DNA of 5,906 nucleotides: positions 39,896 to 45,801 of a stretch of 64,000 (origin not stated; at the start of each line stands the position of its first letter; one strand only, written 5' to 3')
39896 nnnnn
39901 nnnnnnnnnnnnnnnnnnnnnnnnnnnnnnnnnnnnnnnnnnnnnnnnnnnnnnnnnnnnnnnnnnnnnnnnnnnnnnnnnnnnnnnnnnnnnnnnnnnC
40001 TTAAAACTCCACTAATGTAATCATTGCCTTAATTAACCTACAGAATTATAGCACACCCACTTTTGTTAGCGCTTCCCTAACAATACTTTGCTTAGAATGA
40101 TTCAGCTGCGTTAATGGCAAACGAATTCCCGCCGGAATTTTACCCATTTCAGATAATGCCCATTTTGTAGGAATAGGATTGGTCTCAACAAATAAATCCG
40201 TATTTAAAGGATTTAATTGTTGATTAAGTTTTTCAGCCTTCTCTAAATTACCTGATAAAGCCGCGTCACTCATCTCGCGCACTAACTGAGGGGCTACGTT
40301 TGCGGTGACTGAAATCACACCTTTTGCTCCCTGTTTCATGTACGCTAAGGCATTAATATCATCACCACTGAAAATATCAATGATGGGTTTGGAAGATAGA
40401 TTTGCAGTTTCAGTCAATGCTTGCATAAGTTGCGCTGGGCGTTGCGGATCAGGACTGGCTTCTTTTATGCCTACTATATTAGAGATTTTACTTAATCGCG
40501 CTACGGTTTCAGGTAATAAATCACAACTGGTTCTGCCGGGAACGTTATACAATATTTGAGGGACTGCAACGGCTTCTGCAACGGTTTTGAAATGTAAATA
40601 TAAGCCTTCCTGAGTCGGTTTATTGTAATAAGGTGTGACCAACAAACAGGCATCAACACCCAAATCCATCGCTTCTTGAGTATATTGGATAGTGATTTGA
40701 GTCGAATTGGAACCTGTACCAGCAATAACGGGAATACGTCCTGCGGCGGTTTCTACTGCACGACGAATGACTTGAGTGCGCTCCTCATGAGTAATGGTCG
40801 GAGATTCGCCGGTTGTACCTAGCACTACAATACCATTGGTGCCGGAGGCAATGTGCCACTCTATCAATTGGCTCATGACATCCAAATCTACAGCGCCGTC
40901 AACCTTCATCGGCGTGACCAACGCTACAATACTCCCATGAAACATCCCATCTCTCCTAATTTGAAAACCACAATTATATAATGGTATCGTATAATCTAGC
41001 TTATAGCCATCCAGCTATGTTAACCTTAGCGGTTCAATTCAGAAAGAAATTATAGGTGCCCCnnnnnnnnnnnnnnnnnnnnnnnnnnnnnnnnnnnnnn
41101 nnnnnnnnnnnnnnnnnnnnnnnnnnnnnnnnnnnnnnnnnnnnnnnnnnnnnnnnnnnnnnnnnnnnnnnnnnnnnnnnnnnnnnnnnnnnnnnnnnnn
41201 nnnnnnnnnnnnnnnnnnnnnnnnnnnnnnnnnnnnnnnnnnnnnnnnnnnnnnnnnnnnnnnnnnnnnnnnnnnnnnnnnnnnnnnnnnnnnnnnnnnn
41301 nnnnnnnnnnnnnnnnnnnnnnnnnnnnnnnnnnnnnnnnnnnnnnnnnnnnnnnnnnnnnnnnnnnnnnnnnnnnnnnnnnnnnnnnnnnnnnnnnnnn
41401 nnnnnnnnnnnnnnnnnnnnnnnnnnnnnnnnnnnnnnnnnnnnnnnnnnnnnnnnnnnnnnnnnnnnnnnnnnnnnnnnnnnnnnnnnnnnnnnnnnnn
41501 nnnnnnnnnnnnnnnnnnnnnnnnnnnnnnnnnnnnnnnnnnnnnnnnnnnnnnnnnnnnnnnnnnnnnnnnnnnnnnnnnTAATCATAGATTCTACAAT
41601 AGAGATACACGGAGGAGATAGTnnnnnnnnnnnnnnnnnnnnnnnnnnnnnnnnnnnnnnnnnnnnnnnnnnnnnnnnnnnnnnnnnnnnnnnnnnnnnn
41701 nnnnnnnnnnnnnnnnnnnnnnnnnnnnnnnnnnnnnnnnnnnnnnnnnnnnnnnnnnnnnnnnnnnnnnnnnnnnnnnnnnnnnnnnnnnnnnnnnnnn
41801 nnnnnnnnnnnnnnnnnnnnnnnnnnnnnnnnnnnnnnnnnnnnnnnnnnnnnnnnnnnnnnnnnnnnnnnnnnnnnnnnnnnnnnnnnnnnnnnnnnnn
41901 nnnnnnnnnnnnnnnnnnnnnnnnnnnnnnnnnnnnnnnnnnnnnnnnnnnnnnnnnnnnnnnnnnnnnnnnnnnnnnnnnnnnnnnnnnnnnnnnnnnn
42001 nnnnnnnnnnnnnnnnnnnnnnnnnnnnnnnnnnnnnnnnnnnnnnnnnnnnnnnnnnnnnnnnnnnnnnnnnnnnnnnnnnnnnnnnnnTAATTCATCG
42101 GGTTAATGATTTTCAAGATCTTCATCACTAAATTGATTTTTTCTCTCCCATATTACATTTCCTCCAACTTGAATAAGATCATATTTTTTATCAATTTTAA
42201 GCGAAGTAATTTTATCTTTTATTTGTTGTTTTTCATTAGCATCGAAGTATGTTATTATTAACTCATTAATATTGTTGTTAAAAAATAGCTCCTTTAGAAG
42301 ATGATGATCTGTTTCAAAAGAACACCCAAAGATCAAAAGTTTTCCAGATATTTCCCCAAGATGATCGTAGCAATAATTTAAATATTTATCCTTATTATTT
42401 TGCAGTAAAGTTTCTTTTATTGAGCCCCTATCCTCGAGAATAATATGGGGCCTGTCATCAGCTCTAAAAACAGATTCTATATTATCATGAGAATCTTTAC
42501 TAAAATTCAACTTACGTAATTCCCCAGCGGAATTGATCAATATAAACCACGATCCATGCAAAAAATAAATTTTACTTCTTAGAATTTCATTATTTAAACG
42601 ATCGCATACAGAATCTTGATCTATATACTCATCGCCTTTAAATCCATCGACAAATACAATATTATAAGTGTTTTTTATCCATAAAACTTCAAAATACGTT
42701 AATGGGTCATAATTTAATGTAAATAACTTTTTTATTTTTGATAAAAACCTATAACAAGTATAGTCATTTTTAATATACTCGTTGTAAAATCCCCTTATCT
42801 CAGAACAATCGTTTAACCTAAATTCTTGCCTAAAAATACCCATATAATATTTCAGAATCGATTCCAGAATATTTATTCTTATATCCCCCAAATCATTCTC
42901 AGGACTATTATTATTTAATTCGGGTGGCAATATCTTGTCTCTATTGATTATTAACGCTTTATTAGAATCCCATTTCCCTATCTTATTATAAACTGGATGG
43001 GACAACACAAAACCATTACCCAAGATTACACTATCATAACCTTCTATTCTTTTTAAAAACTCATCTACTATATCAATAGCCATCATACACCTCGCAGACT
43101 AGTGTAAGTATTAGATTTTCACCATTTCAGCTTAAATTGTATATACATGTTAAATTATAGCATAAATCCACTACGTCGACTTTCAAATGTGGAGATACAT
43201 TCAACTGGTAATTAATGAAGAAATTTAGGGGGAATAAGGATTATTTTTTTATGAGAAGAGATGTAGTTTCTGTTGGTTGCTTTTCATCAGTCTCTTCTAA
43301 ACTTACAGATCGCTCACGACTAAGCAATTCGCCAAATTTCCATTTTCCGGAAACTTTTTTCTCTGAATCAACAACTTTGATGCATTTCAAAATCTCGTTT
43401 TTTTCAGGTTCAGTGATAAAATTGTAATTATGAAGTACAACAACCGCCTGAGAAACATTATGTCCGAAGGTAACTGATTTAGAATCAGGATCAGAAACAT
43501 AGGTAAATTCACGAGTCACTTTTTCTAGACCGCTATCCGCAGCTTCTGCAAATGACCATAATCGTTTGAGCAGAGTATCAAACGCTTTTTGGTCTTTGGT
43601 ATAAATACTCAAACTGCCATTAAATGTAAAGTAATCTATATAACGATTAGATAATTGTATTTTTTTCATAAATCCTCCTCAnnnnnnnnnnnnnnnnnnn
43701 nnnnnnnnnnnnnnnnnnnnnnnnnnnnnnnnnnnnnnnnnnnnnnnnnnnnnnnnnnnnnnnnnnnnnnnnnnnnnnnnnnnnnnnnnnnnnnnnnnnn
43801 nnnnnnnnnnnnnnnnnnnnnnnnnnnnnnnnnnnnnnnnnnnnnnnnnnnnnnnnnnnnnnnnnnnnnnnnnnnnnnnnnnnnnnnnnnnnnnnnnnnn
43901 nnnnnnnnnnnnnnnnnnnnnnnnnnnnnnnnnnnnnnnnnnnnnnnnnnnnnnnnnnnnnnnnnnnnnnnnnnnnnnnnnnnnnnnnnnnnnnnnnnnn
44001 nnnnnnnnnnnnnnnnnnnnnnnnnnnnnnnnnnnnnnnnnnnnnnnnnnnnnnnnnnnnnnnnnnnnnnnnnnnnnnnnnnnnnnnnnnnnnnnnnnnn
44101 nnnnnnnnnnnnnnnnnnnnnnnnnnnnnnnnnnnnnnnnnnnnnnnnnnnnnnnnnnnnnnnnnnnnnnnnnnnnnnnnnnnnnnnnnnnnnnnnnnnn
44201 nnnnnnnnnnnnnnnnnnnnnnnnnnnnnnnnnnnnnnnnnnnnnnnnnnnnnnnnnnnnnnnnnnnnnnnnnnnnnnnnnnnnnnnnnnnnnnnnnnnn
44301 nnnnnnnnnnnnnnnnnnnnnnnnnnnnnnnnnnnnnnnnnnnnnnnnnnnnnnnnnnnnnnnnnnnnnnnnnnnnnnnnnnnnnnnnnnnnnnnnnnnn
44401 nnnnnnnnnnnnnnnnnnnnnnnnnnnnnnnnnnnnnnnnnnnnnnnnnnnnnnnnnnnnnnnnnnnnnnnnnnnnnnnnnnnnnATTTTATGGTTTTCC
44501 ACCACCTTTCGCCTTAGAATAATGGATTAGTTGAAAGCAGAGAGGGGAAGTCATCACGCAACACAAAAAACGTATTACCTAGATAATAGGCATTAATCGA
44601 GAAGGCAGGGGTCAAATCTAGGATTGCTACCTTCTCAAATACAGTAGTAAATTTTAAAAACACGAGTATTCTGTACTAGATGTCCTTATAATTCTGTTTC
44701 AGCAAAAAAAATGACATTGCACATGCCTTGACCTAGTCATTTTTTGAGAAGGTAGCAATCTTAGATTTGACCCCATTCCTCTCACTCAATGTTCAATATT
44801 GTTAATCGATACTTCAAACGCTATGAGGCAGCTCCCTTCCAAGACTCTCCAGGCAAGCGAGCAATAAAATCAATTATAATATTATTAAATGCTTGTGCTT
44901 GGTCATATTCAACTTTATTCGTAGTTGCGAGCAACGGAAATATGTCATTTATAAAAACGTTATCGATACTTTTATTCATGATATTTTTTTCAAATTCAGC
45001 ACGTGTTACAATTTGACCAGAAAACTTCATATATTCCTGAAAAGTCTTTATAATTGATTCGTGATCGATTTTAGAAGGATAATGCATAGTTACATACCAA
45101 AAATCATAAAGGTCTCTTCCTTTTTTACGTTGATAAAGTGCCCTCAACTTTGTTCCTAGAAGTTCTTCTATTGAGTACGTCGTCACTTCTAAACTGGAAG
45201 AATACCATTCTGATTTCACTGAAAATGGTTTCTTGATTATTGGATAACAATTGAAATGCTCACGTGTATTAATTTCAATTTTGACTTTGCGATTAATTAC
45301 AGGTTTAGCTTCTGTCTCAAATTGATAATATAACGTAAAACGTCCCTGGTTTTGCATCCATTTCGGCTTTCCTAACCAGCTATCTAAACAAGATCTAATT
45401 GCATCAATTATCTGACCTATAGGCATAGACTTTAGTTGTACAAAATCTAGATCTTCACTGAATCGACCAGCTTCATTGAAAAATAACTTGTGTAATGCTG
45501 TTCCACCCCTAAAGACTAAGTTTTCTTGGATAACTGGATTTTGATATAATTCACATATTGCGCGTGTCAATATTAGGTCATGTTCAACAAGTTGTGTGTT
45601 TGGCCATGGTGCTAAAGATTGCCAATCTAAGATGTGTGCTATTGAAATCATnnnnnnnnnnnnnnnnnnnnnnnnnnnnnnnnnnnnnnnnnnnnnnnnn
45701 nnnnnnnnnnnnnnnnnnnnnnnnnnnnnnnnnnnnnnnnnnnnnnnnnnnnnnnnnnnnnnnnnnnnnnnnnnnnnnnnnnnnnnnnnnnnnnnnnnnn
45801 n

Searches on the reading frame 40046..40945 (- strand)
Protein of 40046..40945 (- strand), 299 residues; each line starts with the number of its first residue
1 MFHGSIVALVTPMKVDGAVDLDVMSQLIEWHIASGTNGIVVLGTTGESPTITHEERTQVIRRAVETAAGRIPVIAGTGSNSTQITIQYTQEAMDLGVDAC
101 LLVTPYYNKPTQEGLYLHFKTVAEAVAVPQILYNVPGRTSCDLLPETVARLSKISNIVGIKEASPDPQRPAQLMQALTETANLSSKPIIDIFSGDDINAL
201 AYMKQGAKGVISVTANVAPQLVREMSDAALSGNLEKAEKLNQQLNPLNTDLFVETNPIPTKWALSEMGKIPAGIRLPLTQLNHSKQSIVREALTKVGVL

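Call 57: search_protein_families(library=pfam, proteins=[window:40046-40945:-], max_evalue=0.0001)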
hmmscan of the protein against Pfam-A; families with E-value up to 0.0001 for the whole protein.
window:40046-40945:- (299 aa): 1 family
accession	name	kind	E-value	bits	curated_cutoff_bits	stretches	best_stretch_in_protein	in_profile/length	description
PF00701.28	DHDPS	-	8.4e-97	323.8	22.1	1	2-294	2-287/289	Dihydrodipicolinate synthetase family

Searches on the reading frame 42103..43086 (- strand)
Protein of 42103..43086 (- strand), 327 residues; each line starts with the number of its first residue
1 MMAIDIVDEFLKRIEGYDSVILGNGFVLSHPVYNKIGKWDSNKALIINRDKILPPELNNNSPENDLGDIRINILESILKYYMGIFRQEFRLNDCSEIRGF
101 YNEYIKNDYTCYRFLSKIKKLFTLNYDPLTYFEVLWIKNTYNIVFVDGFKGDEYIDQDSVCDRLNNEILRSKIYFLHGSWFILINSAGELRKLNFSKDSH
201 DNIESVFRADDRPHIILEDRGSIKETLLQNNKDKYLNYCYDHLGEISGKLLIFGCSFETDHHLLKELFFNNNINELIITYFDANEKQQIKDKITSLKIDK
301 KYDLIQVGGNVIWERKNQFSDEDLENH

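Call 57: search_protein_families(library=pfam, proteins=[window:42103-43086:-], max_evalue=0.0001)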
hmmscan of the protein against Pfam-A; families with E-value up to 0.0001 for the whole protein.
window:42103-43086:- (327 aa): 1 family
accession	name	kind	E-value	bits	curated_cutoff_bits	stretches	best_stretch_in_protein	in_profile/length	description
PF16263.11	DUF4917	-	7e-16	59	28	1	103-297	91-290/311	Domain of unknown function (DUF4917)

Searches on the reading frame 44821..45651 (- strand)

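Call 57: search_protein_families(library=pfam, proteins=[window:44821-45651:-], max_evalue=0.0001)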
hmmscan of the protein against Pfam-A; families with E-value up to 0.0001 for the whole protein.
window:44821-45651:- (276 aa): 1 family
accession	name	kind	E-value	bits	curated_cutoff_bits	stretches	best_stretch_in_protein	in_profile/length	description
PF08843.17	AbiEii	-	1.9e-37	129.9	22.5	1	39-229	9-212/238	Nucleotidyl transferase AbiEii toxin, Type IV TA system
